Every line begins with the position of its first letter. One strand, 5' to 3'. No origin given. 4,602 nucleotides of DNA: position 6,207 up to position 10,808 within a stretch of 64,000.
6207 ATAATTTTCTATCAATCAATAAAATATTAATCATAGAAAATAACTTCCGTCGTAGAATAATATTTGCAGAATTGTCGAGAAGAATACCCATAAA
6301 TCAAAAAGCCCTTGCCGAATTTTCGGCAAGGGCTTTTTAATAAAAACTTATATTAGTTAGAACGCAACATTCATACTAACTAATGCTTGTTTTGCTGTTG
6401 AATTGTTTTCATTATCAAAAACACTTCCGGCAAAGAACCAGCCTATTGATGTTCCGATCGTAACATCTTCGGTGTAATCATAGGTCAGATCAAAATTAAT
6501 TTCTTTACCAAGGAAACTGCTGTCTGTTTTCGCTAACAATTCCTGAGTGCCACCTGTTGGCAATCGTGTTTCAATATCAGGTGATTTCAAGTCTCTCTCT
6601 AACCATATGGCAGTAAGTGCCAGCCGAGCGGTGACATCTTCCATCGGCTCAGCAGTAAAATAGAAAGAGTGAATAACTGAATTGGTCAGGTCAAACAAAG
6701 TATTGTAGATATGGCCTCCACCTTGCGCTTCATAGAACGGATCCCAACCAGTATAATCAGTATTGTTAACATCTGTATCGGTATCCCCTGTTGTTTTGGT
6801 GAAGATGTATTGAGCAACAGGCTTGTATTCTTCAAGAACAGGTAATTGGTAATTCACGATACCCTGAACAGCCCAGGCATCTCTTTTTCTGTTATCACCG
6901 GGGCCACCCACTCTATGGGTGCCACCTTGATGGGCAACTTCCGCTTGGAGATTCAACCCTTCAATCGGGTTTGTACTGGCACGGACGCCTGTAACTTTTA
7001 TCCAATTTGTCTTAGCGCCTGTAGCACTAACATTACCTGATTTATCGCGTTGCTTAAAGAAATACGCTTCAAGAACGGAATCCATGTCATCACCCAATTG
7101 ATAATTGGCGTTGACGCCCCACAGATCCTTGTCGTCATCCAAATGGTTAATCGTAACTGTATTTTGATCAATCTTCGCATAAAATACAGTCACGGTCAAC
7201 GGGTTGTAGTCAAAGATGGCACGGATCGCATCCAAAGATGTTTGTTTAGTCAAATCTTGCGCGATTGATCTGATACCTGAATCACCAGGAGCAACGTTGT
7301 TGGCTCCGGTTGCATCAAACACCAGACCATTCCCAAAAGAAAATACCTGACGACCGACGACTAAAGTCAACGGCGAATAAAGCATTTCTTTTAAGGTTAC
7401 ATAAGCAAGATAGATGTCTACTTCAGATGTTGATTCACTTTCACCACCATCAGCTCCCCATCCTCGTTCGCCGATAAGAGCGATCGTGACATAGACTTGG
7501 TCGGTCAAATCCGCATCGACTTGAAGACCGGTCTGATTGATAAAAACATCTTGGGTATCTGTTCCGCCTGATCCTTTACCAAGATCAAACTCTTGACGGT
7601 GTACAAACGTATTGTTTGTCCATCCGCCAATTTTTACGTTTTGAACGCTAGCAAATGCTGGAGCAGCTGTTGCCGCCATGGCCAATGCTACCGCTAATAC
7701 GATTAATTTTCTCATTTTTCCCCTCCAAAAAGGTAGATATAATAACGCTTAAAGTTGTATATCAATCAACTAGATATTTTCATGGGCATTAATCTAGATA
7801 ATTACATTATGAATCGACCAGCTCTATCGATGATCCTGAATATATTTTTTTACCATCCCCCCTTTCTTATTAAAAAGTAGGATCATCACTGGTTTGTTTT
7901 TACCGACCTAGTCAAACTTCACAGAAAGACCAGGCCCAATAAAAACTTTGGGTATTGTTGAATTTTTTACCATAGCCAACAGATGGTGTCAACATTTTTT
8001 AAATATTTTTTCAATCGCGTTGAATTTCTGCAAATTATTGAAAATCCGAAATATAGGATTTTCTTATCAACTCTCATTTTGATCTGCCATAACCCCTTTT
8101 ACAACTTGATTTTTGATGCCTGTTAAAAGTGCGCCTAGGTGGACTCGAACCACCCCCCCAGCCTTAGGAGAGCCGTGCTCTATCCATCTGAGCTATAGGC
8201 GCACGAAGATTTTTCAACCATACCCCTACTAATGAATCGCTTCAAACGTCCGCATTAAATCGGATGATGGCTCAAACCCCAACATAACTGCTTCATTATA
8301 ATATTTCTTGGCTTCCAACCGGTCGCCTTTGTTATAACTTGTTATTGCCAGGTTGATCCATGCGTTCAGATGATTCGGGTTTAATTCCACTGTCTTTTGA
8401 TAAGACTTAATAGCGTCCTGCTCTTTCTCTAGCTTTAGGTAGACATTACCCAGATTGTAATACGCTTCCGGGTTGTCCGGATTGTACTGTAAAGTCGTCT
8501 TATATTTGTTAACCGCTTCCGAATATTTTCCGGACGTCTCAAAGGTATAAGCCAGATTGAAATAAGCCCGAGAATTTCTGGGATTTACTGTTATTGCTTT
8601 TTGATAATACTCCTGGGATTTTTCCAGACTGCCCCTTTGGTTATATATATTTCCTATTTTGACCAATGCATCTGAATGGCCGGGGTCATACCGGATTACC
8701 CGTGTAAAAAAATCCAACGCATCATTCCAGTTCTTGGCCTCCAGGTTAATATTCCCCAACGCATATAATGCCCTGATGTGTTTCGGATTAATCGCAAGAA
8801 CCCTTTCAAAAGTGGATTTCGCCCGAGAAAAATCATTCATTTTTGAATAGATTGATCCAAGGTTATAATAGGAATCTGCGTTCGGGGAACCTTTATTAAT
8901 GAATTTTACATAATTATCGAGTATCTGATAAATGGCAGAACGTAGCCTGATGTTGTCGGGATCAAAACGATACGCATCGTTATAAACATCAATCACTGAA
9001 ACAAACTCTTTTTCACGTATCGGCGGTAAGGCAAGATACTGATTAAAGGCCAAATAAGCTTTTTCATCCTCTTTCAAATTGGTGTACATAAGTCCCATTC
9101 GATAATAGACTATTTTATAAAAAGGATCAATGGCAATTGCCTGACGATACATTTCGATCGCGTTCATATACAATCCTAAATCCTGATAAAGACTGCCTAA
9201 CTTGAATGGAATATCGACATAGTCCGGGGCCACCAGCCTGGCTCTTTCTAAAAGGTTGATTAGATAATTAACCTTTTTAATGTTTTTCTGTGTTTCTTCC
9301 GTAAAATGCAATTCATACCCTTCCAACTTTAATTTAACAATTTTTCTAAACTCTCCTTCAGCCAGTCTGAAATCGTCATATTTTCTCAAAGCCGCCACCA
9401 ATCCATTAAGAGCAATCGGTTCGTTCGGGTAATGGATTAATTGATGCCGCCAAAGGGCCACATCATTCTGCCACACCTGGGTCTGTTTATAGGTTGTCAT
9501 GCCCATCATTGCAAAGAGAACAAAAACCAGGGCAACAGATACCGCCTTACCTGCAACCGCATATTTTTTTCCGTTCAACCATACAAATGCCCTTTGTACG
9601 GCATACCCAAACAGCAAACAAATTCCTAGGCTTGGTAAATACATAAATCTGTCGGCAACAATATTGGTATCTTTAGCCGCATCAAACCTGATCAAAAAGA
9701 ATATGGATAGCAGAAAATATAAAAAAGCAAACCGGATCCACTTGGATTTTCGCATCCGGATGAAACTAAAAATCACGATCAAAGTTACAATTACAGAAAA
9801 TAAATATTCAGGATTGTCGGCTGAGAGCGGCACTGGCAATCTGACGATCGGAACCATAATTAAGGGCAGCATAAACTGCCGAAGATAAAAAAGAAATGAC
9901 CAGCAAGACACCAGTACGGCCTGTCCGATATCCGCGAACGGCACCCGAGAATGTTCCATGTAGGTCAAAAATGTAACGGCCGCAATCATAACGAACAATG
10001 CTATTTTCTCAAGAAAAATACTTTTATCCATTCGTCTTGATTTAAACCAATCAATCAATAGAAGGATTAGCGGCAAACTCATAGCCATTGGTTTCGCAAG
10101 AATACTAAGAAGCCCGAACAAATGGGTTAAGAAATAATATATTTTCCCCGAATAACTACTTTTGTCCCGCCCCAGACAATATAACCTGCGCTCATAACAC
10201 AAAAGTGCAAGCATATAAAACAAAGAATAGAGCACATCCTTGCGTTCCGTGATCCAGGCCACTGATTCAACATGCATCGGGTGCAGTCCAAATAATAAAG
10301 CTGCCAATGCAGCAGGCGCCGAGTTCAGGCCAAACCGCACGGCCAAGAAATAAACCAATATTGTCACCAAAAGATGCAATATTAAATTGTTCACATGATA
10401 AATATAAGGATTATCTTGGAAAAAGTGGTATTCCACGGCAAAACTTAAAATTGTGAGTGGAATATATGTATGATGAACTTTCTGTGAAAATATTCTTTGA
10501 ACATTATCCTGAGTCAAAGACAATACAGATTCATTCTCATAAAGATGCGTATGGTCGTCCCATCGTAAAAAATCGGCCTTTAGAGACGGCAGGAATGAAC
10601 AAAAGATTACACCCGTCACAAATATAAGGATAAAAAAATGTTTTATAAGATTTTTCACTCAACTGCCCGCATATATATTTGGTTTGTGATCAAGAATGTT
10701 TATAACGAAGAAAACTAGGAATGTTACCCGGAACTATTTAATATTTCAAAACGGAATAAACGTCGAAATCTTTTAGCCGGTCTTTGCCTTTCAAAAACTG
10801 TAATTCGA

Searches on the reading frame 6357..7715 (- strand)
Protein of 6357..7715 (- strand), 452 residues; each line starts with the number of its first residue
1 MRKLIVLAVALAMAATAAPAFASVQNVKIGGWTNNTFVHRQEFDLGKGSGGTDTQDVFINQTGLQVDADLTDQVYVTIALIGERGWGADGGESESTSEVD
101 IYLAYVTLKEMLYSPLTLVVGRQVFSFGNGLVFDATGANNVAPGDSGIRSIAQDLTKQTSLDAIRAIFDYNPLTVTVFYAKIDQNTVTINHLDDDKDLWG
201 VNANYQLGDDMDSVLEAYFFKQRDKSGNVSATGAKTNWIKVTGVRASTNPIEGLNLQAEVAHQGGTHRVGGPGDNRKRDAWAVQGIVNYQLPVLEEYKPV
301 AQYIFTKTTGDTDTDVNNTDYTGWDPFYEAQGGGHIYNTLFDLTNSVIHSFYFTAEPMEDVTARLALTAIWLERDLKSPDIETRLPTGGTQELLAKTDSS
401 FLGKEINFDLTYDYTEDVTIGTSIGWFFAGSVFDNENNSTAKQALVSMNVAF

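Call 54: search_protein_families(library=pfam, proteins=[window:6357-7715:-], max_evalue=0.0001)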
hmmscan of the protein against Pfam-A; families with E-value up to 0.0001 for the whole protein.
window:6357-7715:- (452 aa): 1 family
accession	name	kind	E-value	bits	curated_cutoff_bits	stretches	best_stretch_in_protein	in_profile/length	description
PF13372.12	Alginate_exp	-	2.5e-16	59.9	25.2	1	29-446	5-394/395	Alginate export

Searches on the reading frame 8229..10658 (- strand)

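Call 54: search_protein_families(library=pfam, proteins=[window:8229-10658:-], max_evalue=0.0001)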
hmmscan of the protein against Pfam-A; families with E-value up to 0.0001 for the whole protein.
window:8229-10658:- (809 aa): 20 families
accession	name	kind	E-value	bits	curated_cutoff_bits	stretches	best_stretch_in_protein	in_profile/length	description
PF00515.34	TPR_1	-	1.7e-50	167.3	27.8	4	730-763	1-34/34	Tetratricopeptide repeat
PF13181.12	TPR_8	-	3.4e-44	145.7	25.7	3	594-627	1-34/34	Tetratricopeptide repeat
PF07719.23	TPR_2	-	9.8e-44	144.3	27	2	730-763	1-34/34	Tetratricopeptide repeat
PF13431.12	TPR_17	-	2e-39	131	24.4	2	684-716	1-33/34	Tetratricopeptide repeat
PF13414.12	TPR_11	-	2.1e-36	123.8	26.8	3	709-743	7-41/42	TPR repeat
PF13432.12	TPR_16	-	9.2e-30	103.1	32.7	2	701-762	2-63/65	Tetratricopeptide repeat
PF13424.12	TPR_12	-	3e-29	101.5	30.1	3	664-723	5-72/77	Tetratricopeptide repeat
PF14559.12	TPR_19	-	3.6e-29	101.3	25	2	709-750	4-45/68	Tetratricopeptide repeat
PF13174.12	TPR_6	-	2.5e-26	90.9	26.3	0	595-626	1-32/33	Tetratricopeptide repeat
PF13176.12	TPR_7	-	6.6e-26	88.6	27.9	0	596-624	1-29/36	Tetratricopeptide repeat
PF13428.12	TPR_14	-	6.9e-23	79.3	23.5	0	730-771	1-42/44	Tetratricopeptide repeat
PF23914.1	TPR_CcmH_CycH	-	2.7e-15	57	42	1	721-781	41-101/158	Cytochrome c-type biogenesis protein H TPR domain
PF13371.12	TPR_9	-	3.2e-14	53.1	35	0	601-664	2-65/73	Tetratricopeptide repeat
PF12895.13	ANAPC3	-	2.2e-13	50.7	27.2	2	591-651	20-79/82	Anaphase-promoting complex, cyclosome, subunit 3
PF25063.1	ARM_TT21_C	-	4e-11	43.6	35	1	666-763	99-197/209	Tetratricopeptide repeat protein 21 C-terminal ARM domain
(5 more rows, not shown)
